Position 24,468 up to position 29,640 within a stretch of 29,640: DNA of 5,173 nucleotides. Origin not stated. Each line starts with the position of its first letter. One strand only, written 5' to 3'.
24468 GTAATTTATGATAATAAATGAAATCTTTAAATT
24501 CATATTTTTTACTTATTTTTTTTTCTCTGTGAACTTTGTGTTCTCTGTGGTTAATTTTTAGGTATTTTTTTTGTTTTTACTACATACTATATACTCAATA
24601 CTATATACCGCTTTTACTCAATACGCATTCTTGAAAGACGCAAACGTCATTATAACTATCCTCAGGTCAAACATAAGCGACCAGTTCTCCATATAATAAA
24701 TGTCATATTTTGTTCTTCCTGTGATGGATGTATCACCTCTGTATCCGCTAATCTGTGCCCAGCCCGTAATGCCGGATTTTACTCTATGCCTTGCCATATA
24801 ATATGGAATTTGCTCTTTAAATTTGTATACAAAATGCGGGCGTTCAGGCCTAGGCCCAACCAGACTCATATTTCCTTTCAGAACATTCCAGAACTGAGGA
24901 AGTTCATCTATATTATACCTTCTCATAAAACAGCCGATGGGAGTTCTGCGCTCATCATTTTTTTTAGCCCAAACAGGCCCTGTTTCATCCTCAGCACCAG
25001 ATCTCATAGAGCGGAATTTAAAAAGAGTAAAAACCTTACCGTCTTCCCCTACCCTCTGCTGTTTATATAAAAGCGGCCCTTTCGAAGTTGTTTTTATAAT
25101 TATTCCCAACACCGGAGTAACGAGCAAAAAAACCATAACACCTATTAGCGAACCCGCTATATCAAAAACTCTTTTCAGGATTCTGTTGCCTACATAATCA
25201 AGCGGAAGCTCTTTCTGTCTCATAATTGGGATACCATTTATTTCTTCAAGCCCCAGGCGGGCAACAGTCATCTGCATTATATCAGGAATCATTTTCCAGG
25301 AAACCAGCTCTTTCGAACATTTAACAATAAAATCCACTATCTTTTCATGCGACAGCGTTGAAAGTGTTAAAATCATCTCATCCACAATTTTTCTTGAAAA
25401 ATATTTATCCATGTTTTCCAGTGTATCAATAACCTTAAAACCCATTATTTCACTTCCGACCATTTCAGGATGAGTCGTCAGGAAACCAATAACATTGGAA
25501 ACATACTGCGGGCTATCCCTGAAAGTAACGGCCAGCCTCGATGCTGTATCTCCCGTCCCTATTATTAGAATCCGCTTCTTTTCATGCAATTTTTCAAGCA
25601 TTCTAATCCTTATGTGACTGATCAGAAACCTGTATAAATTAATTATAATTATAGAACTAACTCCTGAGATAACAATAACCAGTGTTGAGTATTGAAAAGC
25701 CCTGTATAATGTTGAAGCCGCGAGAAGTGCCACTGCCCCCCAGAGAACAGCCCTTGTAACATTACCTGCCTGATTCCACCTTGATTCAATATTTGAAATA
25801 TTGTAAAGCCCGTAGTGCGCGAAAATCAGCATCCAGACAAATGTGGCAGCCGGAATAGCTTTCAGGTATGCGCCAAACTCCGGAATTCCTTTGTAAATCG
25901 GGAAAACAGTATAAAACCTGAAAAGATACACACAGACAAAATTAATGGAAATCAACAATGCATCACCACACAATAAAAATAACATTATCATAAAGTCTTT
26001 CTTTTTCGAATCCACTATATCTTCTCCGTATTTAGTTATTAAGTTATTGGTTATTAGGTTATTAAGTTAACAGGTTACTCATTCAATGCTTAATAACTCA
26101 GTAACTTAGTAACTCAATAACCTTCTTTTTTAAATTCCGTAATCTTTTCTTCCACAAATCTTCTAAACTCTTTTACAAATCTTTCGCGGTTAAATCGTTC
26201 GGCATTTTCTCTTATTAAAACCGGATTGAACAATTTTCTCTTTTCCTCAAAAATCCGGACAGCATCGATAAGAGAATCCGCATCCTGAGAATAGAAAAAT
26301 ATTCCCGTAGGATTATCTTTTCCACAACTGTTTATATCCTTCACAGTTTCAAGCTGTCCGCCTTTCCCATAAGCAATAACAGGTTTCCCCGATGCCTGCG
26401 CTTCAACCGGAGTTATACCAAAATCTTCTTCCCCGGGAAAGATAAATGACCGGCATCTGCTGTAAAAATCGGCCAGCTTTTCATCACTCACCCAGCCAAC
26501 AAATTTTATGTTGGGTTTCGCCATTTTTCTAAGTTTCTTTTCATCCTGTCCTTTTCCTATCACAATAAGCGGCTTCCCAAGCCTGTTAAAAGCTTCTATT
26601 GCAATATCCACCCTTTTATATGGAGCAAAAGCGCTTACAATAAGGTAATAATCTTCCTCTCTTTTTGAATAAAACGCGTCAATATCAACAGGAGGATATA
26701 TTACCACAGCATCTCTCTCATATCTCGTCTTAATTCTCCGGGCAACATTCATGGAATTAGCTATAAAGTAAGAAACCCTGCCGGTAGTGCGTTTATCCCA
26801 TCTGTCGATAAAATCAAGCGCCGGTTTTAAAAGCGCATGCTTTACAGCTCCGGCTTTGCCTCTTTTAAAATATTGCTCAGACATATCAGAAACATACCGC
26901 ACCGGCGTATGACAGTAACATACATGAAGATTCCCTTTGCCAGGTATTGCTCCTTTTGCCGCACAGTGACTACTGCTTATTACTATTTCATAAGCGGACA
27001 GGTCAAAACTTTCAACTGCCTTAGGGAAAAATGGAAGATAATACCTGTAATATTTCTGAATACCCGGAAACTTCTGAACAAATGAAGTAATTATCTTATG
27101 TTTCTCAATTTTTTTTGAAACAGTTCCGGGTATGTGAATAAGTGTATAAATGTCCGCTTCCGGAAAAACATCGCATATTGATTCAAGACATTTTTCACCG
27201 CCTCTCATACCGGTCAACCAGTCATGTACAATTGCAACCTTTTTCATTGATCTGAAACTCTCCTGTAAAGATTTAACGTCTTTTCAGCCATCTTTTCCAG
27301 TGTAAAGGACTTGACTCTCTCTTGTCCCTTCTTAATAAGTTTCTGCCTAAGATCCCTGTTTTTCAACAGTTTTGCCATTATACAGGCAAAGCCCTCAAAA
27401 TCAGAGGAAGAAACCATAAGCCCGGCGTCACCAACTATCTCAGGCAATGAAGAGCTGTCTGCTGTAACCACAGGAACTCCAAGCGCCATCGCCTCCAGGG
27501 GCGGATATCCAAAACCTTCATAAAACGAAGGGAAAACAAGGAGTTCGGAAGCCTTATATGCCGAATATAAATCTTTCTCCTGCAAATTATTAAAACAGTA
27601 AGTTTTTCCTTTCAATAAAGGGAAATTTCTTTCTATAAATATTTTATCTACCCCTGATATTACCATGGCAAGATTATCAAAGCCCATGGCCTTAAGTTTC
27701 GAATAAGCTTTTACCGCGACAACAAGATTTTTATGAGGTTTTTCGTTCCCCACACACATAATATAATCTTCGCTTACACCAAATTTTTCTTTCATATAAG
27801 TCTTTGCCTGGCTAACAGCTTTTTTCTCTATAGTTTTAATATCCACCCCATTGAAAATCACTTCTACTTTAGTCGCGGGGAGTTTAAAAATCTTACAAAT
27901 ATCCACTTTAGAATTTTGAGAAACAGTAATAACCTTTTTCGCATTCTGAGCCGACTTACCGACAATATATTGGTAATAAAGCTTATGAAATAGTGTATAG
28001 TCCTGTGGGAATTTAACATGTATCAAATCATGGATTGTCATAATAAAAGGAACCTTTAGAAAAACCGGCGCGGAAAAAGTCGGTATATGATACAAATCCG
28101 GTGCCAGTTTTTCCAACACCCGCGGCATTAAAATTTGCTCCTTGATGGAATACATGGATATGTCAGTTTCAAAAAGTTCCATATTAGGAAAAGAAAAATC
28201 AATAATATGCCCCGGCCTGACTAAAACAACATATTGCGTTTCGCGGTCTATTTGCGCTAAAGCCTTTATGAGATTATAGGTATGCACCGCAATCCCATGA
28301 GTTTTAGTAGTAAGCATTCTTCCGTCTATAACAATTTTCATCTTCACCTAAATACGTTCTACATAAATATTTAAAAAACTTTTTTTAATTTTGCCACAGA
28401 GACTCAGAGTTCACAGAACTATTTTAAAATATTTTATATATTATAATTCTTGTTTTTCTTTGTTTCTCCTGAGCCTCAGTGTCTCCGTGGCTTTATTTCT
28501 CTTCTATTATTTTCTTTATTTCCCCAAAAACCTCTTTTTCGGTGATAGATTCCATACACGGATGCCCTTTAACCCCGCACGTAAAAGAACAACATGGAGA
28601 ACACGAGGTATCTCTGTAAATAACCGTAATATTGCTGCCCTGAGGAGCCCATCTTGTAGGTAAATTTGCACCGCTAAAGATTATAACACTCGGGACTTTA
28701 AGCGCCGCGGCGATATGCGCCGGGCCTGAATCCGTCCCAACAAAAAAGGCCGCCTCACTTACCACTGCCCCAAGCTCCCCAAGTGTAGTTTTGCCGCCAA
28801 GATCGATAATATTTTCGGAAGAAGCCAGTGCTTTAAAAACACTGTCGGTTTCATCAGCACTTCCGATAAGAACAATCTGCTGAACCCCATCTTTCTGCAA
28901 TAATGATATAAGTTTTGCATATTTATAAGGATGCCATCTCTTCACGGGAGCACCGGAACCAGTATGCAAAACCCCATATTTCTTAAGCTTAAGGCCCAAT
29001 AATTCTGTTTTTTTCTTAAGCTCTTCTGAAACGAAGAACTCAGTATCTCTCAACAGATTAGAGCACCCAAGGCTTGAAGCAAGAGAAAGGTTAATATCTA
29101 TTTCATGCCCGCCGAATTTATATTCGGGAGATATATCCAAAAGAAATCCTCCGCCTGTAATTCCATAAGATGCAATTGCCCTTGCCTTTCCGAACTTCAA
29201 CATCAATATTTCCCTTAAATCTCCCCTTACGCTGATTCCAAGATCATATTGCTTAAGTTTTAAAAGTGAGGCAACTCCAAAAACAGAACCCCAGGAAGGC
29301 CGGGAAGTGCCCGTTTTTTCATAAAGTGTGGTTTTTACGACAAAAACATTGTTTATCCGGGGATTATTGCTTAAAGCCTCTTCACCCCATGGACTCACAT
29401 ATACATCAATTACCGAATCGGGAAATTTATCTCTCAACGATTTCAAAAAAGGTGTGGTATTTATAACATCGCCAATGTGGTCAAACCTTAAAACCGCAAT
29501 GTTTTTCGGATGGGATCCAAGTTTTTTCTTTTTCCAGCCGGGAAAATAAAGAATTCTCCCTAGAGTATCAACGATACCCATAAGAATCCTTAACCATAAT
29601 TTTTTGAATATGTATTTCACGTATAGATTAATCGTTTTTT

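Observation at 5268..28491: Mosaic family of stuttering low-complexity repeat modules confined to intergenic spacers at six loci (BIME/REP-like, not matching any family I recognise)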

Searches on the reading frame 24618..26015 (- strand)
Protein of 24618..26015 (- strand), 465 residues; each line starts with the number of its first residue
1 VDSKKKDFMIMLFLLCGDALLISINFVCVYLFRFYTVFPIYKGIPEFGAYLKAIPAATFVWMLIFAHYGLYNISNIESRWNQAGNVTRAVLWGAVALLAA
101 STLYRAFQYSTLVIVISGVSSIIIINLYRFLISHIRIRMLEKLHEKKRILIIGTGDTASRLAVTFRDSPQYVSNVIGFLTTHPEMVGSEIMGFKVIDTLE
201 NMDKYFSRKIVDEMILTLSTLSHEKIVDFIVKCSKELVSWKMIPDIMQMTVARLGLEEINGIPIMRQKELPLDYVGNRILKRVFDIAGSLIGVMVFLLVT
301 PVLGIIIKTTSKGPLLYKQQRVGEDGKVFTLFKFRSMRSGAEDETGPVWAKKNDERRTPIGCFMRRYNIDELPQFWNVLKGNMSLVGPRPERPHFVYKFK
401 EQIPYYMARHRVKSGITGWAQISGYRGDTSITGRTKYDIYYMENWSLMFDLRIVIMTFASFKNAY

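Call 15: search_protein_families(library=pfam, proteins=[window:24618-26015:-])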
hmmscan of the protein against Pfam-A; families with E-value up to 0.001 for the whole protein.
window:24618-26015:- (465 aa): 2 families
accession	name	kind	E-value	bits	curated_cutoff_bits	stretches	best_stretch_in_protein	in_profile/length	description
PF02397.22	Bac_transf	-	3.2e-66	222.7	27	1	281-460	1-176/179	Bacterial sugar transferase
PF13727.12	CoA_binding_3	-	7.1e-12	46.1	25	1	69-244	4-175/175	CoA-binding domain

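Call 79: find_encoding_contigs(protein=window:24618-26015:-, flank=1200, max_places=10)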
Protein window:24618-26015:- (465 aa): 3 contigs read that carry it; 2 places shown.
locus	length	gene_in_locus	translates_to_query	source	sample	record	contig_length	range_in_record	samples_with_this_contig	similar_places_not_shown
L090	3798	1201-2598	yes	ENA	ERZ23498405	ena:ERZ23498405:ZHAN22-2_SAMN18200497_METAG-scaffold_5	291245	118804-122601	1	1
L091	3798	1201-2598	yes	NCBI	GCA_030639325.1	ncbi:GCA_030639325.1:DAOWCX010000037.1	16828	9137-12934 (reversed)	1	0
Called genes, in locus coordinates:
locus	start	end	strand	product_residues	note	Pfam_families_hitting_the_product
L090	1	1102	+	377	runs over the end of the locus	PF13439:Glyco_transf_4, PF00534:Glycos_transf_1, PF13692:Glyco_trans_1_4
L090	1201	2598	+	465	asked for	PF13727:CoA_binding_3, PF02397:Bac_transf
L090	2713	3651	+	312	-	PF00535:Glycos_transf_2, PF13641:Glyco_tranf_2_3, PF10111:Glyco_tranf_2_2 (weak), PF02709:Glyco_transf_7C (weak)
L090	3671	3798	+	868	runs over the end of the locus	PF00069:Pkinase (faint), PF06293:Kdo (weak), PF01075:Glyco_transf_9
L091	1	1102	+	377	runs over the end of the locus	PF13439:Glyco_transf_4, PF00534:Glycos_transf_1, PF13692:Glyco_trans_1_4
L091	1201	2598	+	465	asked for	PF13727:CoA_binding_3, PF02397:Bac_transf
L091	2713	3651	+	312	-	PF00535:Glycos_transf_2, PF13641:Glyco_tranf_2_3, PF10111:Glyco_tranf_2_2 (weak), PF02709:Glyco_transf_7C (weak)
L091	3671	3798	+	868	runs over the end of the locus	PF00069:Pkinase (faint), PF06293:Kdo (weak), PF01075:Glyco_transf_9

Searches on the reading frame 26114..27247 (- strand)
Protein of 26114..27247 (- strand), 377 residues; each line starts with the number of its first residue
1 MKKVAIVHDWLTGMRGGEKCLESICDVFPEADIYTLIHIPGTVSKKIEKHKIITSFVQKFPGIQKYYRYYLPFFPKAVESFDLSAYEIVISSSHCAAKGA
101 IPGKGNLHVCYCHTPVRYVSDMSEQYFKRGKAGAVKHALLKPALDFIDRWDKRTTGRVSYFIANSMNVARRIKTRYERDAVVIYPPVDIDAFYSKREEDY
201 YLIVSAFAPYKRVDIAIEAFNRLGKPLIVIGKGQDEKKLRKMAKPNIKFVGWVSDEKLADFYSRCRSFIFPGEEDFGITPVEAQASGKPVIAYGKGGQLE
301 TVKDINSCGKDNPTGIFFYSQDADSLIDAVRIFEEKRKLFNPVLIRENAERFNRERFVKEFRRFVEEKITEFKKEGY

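Call 15: search_protein_families(library=pfam, proteins=[window:26114-27247:-])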
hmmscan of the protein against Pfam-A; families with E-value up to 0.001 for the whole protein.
window:26114-27247:- (377 aa): 3 families
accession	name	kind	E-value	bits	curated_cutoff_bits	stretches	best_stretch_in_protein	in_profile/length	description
PF00534.26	Glycos_transf_1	-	2.7e-24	86.1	26.4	1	196-339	13-161/172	Glycosyl transferases group 1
PF13692.12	Glyco_trans_1_4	-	5.4e-19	69.3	27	1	201-331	4-137/142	Glycosyl transferases group 1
PF13439.12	Glyco_transf_4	-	9.5e-10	39.2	28.5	1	17-190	4-169/170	Glycosyltransferase Family 4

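Call 63: find_encoding_contigs(protein=window:26114-27247:-, flank=10000, max_places=1)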
Protein window:26114-27247:- (377 aa): 3 contigs read that carry it; 1 place shown.
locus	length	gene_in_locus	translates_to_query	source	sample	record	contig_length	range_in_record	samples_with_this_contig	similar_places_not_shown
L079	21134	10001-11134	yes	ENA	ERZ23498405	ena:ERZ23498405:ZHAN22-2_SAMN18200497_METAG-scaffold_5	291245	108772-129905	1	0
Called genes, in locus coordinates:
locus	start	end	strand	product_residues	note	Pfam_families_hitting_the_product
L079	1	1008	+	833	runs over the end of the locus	PF09586:YfhO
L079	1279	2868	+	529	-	-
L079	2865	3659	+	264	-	PF01066:CDP-OH_P_transf (weak)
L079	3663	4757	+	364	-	PF02350:Epimerase_2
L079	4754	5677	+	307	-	PF00535:Glycos_transf_2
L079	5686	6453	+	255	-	PF00535:Glycos_transf_2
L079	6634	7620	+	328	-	PF13439:Glyco_transf_4 (weak), PF00534:Glycos_transf_1, PF13692:Glyco_trans_1_4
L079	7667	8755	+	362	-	PF01075:Glyco_transf_9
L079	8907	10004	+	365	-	PF13439:Glyco_transf_4, PF20706:GT4-conflict (weak), PF00534:Glycos_transf_1, PF13692:Glyco_trans_1_4, PF13524:Glyco_trans_1_2 (weak)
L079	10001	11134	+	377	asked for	PF13439:Glyco_transf_4, PF00534:Glycos_transf_1, PF13692:Glyco_trans_1_4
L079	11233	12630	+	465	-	PF13727:CoA_binding_3, PF02397:Bac_transf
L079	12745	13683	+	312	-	PF00535:Glycos_transf_2, PF13641:Glyco_tranf_2_3, PF10111:Glyco_tranf_2_2 (weak), PF02709:Glyco_transf_7C (weak)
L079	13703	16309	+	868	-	PF00069:Pkinase (faint), PF06293:Kdo (weak), PF01075:Glyco_transf_9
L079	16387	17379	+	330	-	PF00294:PfkB, PF08543:Phos_pyr_kin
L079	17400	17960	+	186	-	PF08645:PNK3P, PF00702:Hydrolase, PF13419:HAD_2, PF13242:Hydrolase_like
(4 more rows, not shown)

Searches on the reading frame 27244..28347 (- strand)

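Call 15: search_protein_families(library=pfam, proteins=[window:27244-28347:-])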
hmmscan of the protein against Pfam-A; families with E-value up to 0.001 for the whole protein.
window:27244-28347:- (367 aa): 7 families
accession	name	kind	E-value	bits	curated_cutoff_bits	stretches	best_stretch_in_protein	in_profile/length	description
PF00534.26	Glycos_transf_1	-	1.2e-27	97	26.4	1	191-344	13-172/172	Glycosyl transferases group 1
PF13692.12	Glyco_trans_1_4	-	1.5e-20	74.3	27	1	195-330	3-142/142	Glycosyl transferases group 1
PF13439.12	Glyco_transf_4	-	9.2e-17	62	28.5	1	18-170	3-168/170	Glycosyltransferase Family 4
PF20706.3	GT4-conflict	-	7.8e-08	32.1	26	1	203-308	209-323/385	Family 4 Glycosyltransferase in conflict systems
PF13524.12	Glyco_trans_1_2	-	1.5e-06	28.6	25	1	255-356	35-141/144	Glycosyl transferase-like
PF05693.19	Glycogen_syn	-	0.00019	20.6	27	1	266-300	469-503/639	Glycogen synthase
PF13579.12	Glyco_trans_4_4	-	0.00073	20.3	29.7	0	75-167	64-158/158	Glycosyl transferase 4-like domain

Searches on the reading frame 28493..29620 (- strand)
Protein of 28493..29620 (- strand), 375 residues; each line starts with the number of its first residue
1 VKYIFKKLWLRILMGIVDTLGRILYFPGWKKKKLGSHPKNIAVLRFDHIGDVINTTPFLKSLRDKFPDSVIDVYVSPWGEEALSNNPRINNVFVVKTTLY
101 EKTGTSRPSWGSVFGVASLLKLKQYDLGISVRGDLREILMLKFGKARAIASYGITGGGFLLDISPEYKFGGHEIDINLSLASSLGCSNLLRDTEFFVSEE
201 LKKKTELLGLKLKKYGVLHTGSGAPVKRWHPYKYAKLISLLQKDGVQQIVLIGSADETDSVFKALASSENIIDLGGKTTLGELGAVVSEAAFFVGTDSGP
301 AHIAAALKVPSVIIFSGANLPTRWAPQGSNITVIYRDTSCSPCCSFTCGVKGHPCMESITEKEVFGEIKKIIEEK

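Call 15: search_protein_families(library=pfam, proteins=[window:28493-29620:-])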
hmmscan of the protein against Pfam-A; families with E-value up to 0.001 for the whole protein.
window:28493-29620:- (375 aa): 1 family
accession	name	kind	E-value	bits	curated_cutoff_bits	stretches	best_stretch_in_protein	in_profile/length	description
PF01075.23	Glyco_transf_9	-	6.9e-30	104.6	22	1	120-349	8-242/247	Glycosyltransferase family 9 (heptosyltransferase)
